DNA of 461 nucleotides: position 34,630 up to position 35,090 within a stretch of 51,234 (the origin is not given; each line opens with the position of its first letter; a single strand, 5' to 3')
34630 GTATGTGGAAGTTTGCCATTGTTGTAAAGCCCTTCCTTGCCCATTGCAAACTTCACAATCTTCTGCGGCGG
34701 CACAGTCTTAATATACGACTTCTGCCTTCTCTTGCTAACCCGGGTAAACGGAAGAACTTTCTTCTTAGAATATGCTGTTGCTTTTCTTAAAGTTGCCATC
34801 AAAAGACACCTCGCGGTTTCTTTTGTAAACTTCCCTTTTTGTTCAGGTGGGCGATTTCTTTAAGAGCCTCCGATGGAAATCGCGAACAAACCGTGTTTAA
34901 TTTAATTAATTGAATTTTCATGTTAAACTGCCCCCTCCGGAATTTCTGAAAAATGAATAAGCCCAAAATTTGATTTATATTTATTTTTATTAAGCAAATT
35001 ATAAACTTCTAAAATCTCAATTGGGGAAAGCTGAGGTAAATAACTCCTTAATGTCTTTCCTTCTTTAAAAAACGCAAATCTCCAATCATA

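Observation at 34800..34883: Near-identical 84-nt cassette sits flush against both the L10e start codon and the tRNA-Val 5' end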

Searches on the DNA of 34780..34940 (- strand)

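Call 36: build_rna_model(alignment_id=A2, structure=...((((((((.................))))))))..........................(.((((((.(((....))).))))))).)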
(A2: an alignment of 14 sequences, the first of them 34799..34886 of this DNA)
Model R1 built from alignment A2 (14 sequences, 90 columns); structure: as given.
model positions 87; base pairs 18; branch points 1; effective number of sequences 1.88; information 0.654 bits per position. Calibrated on 0.2 Mb of random sequence (short: E-values are rough).
structure used (alignment columns):
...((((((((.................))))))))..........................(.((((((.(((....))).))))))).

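Call 37: search_with_rna_model(model_id=R1, source=window, filters=off, max_evalue=10, show_alignments=6)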
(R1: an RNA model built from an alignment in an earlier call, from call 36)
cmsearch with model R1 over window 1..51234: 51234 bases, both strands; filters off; matches with E-value up to 10: 44.
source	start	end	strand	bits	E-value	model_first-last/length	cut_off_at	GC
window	34799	34885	-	106.6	9.7e-21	1-87/87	no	0.45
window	39465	39551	-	103.5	4.3e-20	1-87/87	no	0.4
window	32495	32588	+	33.6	2.2e-05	1-87/87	no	0.38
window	15049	15116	+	32.5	3.8e-05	1-87/87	no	0.4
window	15137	15175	+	17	0.073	44-86/87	no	0.46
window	34800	34825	+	15.9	0.12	61-86/87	no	0.46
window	18432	18514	-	14.6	0.23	1-87/87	no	0.35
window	39466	39491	+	13.2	0.44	61-86/87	no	0.42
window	2193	2260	-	12.1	0.77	1-87/87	no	0.31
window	49883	49942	-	12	0.82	1-87/87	no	0.2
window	34849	34890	+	11.8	0.9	1-87/87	no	0.48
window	25108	25177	-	11.2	1.2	1-87/87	no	0.33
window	23529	23619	-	11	1.3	1-87/87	no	0.36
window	21006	21076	+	10.6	1.6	1-87/87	no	0.32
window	8173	8257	+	10.6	1.6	1-87/87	no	0.32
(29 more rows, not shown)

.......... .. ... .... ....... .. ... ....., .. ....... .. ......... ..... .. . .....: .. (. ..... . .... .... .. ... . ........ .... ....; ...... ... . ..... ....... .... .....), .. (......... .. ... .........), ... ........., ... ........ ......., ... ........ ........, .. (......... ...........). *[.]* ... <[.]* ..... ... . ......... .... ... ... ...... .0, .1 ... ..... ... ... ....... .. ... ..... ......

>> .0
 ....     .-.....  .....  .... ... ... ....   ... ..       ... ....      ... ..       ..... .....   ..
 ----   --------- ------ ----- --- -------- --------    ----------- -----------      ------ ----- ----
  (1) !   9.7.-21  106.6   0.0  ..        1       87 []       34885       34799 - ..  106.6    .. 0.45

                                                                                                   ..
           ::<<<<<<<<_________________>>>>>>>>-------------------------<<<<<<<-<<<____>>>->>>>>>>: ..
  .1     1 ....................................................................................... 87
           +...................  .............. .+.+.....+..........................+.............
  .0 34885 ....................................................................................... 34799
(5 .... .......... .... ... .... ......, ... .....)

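Call 42: search_with_rna_model(model_id=R1, sources=[L001, L002, L003, L004, L005, L007, L008, L009, L010, L011, L015, L017, L019, L020, L037, L040, L042, L048, L058, L059, L060, L061, L075, L076, L077, L084], filters=default, max_evalue=1)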
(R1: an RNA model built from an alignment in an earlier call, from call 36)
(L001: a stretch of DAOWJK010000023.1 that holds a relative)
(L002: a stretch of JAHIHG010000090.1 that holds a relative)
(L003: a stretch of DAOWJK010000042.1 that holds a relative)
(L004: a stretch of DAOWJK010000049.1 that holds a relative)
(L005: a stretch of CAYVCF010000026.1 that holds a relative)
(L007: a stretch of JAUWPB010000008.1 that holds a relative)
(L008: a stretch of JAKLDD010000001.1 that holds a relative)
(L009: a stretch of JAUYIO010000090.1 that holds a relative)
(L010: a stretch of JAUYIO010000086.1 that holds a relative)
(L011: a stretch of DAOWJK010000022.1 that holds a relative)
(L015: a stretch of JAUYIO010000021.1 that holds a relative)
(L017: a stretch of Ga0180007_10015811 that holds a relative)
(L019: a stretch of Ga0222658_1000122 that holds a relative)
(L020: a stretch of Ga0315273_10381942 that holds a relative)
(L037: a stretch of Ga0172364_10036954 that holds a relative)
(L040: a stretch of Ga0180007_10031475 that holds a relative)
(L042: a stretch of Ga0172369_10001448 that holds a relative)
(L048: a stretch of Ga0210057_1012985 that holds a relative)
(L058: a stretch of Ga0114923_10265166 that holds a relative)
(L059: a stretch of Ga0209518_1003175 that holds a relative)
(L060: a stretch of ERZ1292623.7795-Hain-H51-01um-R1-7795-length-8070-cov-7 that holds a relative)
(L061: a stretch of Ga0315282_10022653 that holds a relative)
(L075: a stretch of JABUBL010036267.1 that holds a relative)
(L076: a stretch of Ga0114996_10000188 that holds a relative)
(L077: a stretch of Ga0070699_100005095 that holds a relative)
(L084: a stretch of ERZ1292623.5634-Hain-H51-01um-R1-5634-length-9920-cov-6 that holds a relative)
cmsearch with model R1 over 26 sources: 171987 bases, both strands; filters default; matches with E-value up to 1: 50.
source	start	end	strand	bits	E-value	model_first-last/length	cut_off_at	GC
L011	4369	4455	-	103.9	1.2e-19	1-87/87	no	0.46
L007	3575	3661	-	102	3e-19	1-87/87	no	0.46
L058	171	257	-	99.3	1.1e-18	1-87/87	no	0.4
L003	6901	6986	+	98.5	1.6e-18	1-87/87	no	0.42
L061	1406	1492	-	95.4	7.4e-18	1-87/87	no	0.37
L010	1713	1798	+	92.8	2.5e-17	1-87/87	no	0.45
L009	3020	3106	-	91.9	4e-17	1-87/87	no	0.4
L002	3163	3246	+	89.4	1.4e-16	1-87/87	no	0.48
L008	7623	7710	+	87.5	3.4e-16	1-87/87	no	0.42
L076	2996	3081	+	86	7e-16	1-87/87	no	0.4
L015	2871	2957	-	85.1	1.1e-15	1-87/87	no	0.41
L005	3895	3979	-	78.7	2.5e-14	1-87/87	no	0.41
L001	678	759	+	74.7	1.7e-13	1-87/87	no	0.44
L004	1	46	+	58.3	4.7e-10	42-87/87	5'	0.37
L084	8966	9055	-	58.3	4.8e-10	1-87/87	no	0.37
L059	2520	2606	-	56.5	1.1e-09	1-87/87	no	0.39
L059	1349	1434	+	54.9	2.5e-09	1-87/87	no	0.48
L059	7449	7587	+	52.4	8.2e-09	1-87/87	no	0.46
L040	1532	1621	+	51.3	1.4e-08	1-87/87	no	0.47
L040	240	315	+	45.4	2.5e-07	1-87/87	no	0.33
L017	4077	4152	+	45.4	2.5e-07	1-87/87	no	0.32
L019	780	857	-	44.7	3.4e-07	1-87/87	no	0.32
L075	76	148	-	42.2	1.2e-06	1-87/87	no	0.37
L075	290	359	+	41.9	1.4e-06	1-87/87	no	0.43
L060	3545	3620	+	41.8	1.4e-06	1-87/87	no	0.37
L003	7618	7682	+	41.3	1.8e-06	1-87/87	no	0.31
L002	3034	3123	+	40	3.4e-06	1-87/87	no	0.32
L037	848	921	+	32.2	0.00015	1-87/87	no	0.38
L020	1569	1664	+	29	0.00071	1-87/87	no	0.38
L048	6764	6842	+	27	0.0019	1-87/87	no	0.46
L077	3616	3710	+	24.5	0.0062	1-87/87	no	0.35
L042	3402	3483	-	23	0.013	1-87/87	no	0.34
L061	5338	5415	-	20.9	0.035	1-87/87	no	0.33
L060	3593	3687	-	19.3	0.077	1-87/87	no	0.35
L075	332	410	-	19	0.093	1-87/87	no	0.41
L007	3534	3602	+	18.8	0.099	1-87/87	no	0.45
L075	25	103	+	17.7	0.17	1-87/87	no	0.42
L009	2942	3047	+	16.8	0.26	1-87/87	no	0.37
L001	733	764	-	16.7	0.28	55-86/87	no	0.47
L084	8918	8993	+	16.5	0.31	1-87/87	no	0.34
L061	1342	1433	+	16.3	0.33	1-87/87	no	0.35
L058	112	198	+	16.2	0.36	1-87/87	no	0.33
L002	3220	3245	-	15.9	0.4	61-86/87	no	0.46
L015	2872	2897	+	15.9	0.4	61-86/87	no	0.46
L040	288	357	-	15.9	0.4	1-87/87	no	0.44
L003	6959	7029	-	15.6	0.48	1-87/87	no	0.49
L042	8187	8253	-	14.8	0.68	1-87/87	no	0.31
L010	1772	1799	-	14.2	0.92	59-86/87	no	0.39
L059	7333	7384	-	14.2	0.92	1-87/87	no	0.33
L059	9130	9208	+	14.1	0.98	1-87/87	no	0.23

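Call 58: search_with_rna_model(model_id=R1, sources=[L087, L088, L089, L090, L091, L092, L093, L094, L095, L096, L097, L098, L099, L100, L101, L102, L103, L104, L105, L106, L107, L108, L109, L110, L111, L112, L113, L114, L115, L116, L117, L118, L119, L120, L121, L122, L123, L124, L125, L126, L127, L128, L129, L130, L131, L132, L133, L134, L135, L136, L137, L138, L139, L140, L141, L142, L143, L144, L145, L146, L147, L148, L149, L150, L151, L152, L153, L154, L155, L156, L157, L158, L159, L160, L161, L162, L163, L164, L165, L166, L167], filters=default, max_evalue=0.1)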
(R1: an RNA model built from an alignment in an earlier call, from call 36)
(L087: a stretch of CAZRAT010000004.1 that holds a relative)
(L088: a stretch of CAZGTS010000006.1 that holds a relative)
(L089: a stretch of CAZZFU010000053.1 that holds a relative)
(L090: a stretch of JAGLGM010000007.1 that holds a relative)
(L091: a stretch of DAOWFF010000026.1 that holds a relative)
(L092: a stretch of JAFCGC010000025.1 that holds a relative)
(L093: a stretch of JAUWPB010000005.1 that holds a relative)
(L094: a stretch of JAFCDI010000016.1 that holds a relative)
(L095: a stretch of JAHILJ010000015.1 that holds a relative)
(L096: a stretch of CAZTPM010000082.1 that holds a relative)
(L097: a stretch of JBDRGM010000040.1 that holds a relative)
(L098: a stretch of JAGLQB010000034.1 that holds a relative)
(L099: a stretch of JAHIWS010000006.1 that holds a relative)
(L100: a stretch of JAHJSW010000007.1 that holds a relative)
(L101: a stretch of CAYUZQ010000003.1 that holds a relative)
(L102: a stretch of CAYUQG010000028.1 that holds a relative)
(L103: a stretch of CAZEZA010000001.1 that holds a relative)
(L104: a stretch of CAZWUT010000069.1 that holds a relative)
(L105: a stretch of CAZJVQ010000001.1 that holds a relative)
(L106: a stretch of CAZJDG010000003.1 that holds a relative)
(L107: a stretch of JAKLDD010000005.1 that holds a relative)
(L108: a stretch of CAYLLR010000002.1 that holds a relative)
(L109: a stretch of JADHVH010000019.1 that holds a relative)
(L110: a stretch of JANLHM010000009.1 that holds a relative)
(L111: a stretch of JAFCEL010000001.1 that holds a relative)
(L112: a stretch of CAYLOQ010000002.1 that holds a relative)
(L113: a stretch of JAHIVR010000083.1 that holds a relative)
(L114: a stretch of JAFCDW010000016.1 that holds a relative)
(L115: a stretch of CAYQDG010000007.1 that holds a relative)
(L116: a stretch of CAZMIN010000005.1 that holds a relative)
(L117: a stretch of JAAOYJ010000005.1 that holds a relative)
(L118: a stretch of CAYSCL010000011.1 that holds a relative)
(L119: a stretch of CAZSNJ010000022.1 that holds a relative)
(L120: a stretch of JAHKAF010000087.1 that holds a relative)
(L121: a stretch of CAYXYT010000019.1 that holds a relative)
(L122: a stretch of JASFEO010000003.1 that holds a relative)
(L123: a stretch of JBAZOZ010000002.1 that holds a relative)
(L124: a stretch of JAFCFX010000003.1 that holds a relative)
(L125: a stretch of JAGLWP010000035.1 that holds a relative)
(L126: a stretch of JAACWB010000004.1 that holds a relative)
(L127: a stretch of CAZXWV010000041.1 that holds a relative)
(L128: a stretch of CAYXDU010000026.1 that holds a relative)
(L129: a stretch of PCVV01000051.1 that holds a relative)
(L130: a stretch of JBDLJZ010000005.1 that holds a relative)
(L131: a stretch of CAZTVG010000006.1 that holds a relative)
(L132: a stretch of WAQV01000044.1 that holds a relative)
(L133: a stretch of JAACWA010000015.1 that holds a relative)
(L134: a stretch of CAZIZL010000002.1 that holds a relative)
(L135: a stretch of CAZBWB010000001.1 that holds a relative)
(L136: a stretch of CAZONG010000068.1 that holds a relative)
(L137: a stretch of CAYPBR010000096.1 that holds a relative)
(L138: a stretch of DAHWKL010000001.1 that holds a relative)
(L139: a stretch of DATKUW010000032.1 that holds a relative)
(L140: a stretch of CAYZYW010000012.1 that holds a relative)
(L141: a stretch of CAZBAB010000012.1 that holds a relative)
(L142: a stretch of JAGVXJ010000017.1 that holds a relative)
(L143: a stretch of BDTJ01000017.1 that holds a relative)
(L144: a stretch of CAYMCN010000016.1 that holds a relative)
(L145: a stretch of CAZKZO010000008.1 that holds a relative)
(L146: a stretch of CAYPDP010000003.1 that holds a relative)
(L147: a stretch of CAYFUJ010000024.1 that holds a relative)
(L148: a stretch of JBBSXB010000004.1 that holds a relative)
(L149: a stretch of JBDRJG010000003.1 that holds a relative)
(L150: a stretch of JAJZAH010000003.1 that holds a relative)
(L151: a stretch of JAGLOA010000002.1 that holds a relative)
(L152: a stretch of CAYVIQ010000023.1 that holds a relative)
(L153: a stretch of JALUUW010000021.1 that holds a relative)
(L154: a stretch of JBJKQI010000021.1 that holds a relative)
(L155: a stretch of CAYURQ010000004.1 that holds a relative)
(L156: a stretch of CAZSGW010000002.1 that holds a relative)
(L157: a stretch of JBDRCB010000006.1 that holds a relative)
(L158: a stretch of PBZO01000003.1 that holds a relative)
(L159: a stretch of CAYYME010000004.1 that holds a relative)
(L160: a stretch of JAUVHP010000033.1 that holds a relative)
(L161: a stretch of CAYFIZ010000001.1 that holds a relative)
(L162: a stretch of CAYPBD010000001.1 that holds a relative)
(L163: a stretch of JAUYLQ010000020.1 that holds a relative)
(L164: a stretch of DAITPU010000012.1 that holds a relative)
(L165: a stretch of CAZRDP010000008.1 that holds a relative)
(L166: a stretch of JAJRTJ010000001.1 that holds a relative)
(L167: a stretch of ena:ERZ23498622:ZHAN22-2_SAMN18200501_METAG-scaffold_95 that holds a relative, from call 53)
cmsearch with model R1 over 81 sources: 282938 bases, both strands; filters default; matches with E-value up to 0.1: 6.
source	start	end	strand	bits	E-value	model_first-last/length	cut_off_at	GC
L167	10040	10126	+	101.5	6.4e-19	1-87/87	no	0.43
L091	1415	1500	+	62.3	1.1e-10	1-87/87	no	0.57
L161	1421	1502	+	54.5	5e-09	1-87/87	no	0.38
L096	70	141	+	41.4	2.9e-06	1-87/87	no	0.39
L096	152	231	+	39.1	8.6e-06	1-87/87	no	0.39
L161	1307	1391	+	21.9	0.036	1-87/87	no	0.42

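Call 75: search_rna_families(source=window, start=34780, end=34940, threshold=evalue, max_evalue=10)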
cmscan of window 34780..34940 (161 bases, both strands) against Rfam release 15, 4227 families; matches with E-value up to 10: 3.
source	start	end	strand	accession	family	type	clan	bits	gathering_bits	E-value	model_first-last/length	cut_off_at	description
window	34780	34872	+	RF02579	tsr26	Gene; sRNA;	-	20.9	141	0.32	1-122/122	no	S. aureus tsr26 small RNA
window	34873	34940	+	RF04179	BTnc049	Gene; sRNA;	-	12.4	81.9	9.2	1-84/111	3'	Bacteroides sRNA BTnc049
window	34781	34846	+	RF01985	ZEB2_AS1_2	Gene; lncRNA;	-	9.4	70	5.8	11-61/61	no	ZEB2 antisense RNA 1 conserved region 2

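Call 81: search_with_rna_model(model_id=R1, sources=[window, L001, L002, L003, L005, L007, L008, L009, L010, L011, L015, L040, L058, L059, L061, L076, L084, L091, L096, L161, L167], filters=default, max_evalue=0.0001, make_alignment=true)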
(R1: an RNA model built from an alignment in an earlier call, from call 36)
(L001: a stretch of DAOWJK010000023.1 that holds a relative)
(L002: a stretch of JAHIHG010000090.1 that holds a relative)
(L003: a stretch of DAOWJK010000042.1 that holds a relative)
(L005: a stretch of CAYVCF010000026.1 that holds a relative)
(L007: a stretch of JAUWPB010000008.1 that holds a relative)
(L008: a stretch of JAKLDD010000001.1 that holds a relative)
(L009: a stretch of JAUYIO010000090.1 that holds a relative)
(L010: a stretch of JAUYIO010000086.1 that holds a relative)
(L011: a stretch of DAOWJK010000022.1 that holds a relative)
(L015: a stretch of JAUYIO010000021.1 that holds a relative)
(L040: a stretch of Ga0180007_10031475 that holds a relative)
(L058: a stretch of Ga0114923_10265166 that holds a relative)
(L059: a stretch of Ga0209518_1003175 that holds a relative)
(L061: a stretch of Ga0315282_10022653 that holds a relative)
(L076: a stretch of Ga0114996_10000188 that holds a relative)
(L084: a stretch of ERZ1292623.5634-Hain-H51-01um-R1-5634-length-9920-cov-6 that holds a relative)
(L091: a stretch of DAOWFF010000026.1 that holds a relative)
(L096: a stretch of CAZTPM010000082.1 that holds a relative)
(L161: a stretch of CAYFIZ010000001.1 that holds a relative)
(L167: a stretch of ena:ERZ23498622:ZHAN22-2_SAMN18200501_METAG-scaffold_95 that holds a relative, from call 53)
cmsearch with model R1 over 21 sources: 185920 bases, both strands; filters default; matches with E-value up to 0.0001: 29.
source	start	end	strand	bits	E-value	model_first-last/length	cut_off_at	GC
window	34799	34885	-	106.6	3.5e-20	1-87/87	no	0.45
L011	4369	4455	-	103.9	1.3e-19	1-87/87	no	0.46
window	39465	39551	-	103.5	1.5e-19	1-87/87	no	0.4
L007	3575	3661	-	102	3.3e-19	1-87/87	no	0.46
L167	10040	10126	+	101.5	4.2e-19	1-87/87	no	0.43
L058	171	257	-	99.3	1.2e-18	1-87/87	no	0.4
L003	6901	6986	+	98.5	1.7e-18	1-87/87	no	0.42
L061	1406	1492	-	95.4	8e-18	1-87/87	no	0.37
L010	1713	1798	+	92.8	2.8e-17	1-87/87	no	0.45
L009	3020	3106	-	91.9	4.3e-17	1-87/87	no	0.4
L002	3163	3246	+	89.4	1.5e-16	1-87/87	no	0.48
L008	7623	7710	+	87.5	3.7e-16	1-87/87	no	0.42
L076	2996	3081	+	86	7.6e-16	1-87/87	no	0.4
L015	2871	2957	-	85.1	1.2e-15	1-87/87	no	0.41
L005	3895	3979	-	78.7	2.7e-14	1-87/87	no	0.41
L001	678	759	+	74.7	1.9e-13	1-87/87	no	0.44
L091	1415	1500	+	62.3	7.5e-11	1-87/87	no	0.57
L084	8966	9055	-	58.3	5.2e-10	1-87/87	no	0.37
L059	2520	2606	-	56.5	1.2e-09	1-87/87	no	0.39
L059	1349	1434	+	54.9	2.7e-09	1-87/87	no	0.48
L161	1421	1502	+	54.5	3.3e-09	1-87/87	no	0.38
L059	7449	7587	+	52.4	8.9e-09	1-87/87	no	0.46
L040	1532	1621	+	51.3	1.5e-08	1-87/87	no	0.47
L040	240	315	+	45.4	2.7e-07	1-87/87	no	0.33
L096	70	141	+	41.4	1.9e-06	1-87/87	no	0.39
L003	7618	7682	+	41.3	2e-06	1-87/87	no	0.31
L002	3034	3123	+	40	3.6e-06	1-87/87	no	0.32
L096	152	231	+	39.1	5.7e-06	1-87/87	no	0.39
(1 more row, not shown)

Alignment A3: 29 matches aligned to the model, 183 columns, each read 5' to 3' on its own strand. Consensus structure (alignment columns), stored with it:
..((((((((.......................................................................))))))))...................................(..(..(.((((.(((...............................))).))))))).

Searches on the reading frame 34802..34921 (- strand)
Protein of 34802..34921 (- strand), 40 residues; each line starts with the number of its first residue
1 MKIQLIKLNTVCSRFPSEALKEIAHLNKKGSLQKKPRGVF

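Call 50: search_protein_families(library=pfam, proteins=[window:34802-34921:-], max_evalue=0.1)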
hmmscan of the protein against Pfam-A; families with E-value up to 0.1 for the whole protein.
seq(40 aa): 0 families

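Call 51: find_homologous_proteins(query=window:34802-34921:-, max_evalue=10)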
Query seq(40 aa) (40 aa): 2 proteins with E <= 10 among 2 candidates.
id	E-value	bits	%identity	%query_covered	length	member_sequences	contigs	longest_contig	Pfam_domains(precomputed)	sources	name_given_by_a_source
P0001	2.5e-8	50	66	100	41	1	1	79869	-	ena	-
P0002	9.7e-8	48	48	100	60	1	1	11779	-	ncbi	-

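Call 53: find_encoding_contigs(protein=P0001, flank=10000, max_places=3)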
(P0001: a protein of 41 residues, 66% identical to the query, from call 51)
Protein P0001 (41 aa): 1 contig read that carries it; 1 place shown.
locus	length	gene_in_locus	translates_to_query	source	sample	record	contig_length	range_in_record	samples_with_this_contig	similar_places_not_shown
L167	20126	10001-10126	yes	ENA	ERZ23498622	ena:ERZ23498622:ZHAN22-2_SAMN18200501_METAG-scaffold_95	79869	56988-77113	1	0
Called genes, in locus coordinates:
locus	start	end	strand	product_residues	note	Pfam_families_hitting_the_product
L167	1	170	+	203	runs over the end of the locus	PF01866:Diphthamide_syn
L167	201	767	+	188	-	PF13489:Methyltransf_23 (weak)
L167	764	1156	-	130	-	-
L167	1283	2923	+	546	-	PF07705:CARDB (faint)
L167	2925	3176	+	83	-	-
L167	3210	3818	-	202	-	PF01569:PAP2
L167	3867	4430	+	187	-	-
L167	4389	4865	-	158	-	PF06695:Sm_multidrug_ex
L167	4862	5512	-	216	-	-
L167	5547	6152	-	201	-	-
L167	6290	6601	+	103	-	-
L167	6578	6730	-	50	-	-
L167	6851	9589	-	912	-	PF05124:S_layer_C (faint)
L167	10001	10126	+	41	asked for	-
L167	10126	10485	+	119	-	PF25212:HVO_A0114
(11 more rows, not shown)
